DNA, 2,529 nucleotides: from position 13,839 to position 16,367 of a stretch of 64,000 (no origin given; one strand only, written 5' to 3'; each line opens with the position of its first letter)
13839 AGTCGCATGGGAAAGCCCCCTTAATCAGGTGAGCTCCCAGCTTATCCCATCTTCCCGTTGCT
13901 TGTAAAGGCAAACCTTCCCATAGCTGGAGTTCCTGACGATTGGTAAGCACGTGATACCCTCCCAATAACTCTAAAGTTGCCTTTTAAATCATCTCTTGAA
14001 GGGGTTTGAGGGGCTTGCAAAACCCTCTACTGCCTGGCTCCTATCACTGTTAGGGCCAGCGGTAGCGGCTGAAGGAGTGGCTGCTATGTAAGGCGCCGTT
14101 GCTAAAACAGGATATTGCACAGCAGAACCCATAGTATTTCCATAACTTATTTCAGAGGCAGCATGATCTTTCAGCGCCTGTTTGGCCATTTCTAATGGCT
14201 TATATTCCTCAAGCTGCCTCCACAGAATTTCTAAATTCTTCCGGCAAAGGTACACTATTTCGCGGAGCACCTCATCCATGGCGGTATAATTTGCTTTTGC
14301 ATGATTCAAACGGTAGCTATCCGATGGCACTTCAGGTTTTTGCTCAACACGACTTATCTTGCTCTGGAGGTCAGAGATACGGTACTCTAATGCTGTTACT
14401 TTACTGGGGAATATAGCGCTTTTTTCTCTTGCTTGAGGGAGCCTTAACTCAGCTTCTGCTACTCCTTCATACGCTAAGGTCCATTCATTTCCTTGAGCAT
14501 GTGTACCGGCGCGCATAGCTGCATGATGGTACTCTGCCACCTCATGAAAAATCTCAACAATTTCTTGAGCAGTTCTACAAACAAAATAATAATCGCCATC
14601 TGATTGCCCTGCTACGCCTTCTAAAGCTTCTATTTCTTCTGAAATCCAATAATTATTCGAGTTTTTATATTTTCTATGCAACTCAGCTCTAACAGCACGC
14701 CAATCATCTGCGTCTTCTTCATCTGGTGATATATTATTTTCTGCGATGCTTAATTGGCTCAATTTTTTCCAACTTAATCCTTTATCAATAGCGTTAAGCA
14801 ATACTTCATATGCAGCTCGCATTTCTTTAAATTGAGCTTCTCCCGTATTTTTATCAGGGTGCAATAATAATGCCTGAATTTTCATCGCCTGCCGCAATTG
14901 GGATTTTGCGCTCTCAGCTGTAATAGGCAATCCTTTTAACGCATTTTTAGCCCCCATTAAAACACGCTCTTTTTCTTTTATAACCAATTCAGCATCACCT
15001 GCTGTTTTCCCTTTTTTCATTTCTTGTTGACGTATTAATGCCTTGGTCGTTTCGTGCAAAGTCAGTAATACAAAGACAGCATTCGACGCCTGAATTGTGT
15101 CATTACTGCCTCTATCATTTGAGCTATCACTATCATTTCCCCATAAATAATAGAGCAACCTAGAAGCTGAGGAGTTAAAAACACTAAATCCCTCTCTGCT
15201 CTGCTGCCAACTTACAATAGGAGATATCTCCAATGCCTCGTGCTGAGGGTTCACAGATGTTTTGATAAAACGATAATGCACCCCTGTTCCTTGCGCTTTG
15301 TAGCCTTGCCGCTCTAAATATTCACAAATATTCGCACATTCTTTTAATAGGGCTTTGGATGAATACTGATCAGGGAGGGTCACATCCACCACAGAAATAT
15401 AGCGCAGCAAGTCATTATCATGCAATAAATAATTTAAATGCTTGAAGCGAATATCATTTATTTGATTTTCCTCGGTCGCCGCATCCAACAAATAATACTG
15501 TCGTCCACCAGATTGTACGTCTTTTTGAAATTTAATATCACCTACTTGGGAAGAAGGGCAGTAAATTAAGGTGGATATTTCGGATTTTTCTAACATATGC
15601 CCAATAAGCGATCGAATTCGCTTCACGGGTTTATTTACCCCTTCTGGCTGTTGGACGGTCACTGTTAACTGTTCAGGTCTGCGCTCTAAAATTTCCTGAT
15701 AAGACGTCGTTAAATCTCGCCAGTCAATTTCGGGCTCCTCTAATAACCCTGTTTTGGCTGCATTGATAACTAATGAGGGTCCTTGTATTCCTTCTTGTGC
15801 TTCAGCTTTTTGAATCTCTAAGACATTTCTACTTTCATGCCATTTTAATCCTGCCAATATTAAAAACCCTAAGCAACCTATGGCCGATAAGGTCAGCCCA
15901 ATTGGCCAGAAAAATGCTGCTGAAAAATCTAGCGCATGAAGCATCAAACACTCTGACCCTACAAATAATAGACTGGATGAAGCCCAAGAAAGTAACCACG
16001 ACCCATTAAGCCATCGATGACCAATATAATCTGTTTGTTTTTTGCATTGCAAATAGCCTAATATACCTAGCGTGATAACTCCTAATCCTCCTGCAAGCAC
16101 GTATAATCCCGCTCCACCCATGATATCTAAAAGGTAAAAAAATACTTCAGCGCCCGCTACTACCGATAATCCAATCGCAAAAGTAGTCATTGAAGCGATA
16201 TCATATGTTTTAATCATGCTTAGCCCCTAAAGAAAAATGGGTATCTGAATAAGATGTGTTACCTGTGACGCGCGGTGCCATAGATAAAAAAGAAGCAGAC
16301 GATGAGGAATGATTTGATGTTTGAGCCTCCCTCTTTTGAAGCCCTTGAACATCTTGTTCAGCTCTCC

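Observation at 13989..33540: AT-rich island of about 19.5 kb: giant YD/Rhs-repeat protein plus ankyrin-repeat protein plus membrane-anchored J-domain protein, inserted between kbl-tdh-sstT and rpoN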

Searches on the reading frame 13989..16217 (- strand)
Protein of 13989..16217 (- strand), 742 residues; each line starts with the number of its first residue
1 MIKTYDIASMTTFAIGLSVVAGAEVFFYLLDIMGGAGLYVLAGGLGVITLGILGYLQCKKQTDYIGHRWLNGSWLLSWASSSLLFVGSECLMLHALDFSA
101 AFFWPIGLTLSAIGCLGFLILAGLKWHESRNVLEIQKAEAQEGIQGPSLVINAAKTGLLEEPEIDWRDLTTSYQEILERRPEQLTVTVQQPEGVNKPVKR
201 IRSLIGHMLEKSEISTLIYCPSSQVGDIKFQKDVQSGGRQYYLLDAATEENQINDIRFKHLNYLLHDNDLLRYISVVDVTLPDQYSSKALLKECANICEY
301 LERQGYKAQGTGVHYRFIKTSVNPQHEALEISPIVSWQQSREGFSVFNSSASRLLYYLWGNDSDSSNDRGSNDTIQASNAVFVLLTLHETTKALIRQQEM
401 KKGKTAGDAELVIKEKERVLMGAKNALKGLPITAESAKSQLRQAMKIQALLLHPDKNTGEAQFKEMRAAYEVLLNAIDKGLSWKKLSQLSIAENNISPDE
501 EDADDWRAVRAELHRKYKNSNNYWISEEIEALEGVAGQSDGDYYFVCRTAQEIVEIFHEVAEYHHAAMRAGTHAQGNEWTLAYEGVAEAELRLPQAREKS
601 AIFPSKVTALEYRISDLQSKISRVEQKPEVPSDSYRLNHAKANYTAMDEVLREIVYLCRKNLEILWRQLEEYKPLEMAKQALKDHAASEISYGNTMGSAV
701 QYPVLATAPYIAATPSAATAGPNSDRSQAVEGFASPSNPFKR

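Call 4: search_protein_families(library=pfam, proteins=[window:13989-16217:-], max_evalue=0.01)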
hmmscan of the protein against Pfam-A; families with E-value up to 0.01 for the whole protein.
window:13989-16217:- (742 aa): 1 family
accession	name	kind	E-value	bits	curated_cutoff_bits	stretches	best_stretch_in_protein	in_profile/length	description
PF00226.36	DnaJ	-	6.3e-07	29.8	27.8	1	430-475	6-55/63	DnaJ domain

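Call 5: search_protein_families(library=ncbifam, proteins=[window:13989-16217:-], max_evalue=0.01)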
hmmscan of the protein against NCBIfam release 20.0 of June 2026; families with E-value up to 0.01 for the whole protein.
window:13989-16217:- (742 aa): 3 families
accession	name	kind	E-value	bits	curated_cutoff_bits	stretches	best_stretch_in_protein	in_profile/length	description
NF008035.0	PRK10767.1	subfamily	8.7e-05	21.7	338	1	430-476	10-60/374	molecular chaperone DnaJ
TIGR02349.1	DnaJ_bact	equivalog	0.0003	20.3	377.2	1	430-476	6-56/354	molecular chaperone DnaJ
NF010874.0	PRK14281.1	equivalog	0.0026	16.9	619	1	431-476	10-59/397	chaperone protein DnaJ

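Call 7: search_protein_families(library=pfam, proteins=[window:13989-16217:-], max_evalue=10)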
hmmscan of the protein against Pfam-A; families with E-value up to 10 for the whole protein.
window:13989-16217:- (742 aa): 1 family
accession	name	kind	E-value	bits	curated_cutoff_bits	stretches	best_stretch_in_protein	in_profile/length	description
PF00226.36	DnaJ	-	6.3e-07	29.8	27.8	1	430-475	6-55/63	DnaJ domain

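Call 14: find_homologous_proteins(query=window:13989-16217:-, max_evalue=0.001)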
Query window:13989-16217:- (742 aa): 1 proteins with E <= 0.001 among 8000 candidates.
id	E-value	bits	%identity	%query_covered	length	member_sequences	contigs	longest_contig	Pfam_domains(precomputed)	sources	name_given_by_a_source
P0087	0.0e+0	1676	100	100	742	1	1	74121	PF00226.37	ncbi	-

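Call 15: find_encoding_contigs(protein=P0087, flank=2000, max_places=3)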
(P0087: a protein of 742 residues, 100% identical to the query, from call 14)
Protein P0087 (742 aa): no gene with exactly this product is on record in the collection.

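Call 36: search_solved_structures(query=window:13989-16217:-, max_evalue=0.01, show_alignments=1)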
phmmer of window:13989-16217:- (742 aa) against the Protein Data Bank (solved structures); distinct sequences matched with E-value up to 0.01: 9.
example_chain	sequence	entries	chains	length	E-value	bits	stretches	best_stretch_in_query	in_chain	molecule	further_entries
1bqz_A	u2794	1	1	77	0.00073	21.6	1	429-476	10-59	DNAJ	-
2och_A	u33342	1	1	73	0.0011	21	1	432-475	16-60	Hypothetical protein dnj-12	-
1bq0_A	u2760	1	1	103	0.0015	20.5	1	430-476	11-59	DNAJ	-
5nro_B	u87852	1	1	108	0.0015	20.5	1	429-476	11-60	Chaperone protein DnaJ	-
1xbl_A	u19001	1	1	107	0.0016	20.4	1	430-476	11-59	DNAJ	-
2lo1_A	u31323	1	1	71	0.0023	19.9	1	433-479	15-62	DnaJ homolog subfamily A member 1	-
2m6y_A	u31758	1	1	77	0.0033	19.4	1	433-479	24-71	DnaJ homolog subfamily A member 1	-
5vso_A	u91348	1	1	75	0.0035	19.3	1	427-475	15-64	Yeast dnaJ protein 1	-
8e2o_A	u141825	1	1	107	0.0036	19.3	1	434-481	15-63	Isoform 2 of DnaJ homolog subfamily A member 1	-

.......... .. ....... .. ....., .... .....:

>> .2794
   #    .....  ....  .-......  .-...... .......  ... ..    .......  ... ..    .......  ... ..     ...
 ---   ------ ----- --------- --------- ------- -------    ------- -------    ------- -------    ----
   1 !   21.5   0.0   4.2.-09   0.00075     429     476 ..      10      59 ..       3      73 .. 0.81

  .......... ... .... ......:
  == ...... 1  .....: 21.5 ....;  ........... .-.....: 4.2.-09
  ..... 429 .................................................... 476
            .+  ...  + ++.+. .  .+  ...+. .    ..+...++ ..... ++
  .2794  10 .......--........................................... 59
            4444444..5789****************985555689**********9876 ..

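Call 80: search_protein_families(library=padloc, proteins=[window:13989-16217:-], max_evalue=0.01)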
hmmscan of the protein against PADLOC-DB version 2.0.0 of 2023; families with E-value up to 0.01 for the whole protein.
window:13989-16217:- (742 aa): 0 families

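Call 81: search_protein_families(library=phrogs, proteins=[window:13989-16217:-], max_evalue=0.1)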
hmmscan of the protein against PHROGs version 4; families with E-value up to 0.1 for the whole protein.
window:13989-16217:- (742 aa): 3 families
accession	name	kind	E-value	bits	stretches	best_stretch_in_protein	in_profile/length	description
phrog_15863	-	unknown function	0.0013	19.1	1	437-482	155-202/312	-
phrog_13942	-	unknown function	0.0014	19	1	421-476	12-67/336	-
phrog_14336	-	unknown function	0.0018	18.6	1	430-476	10-59/363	-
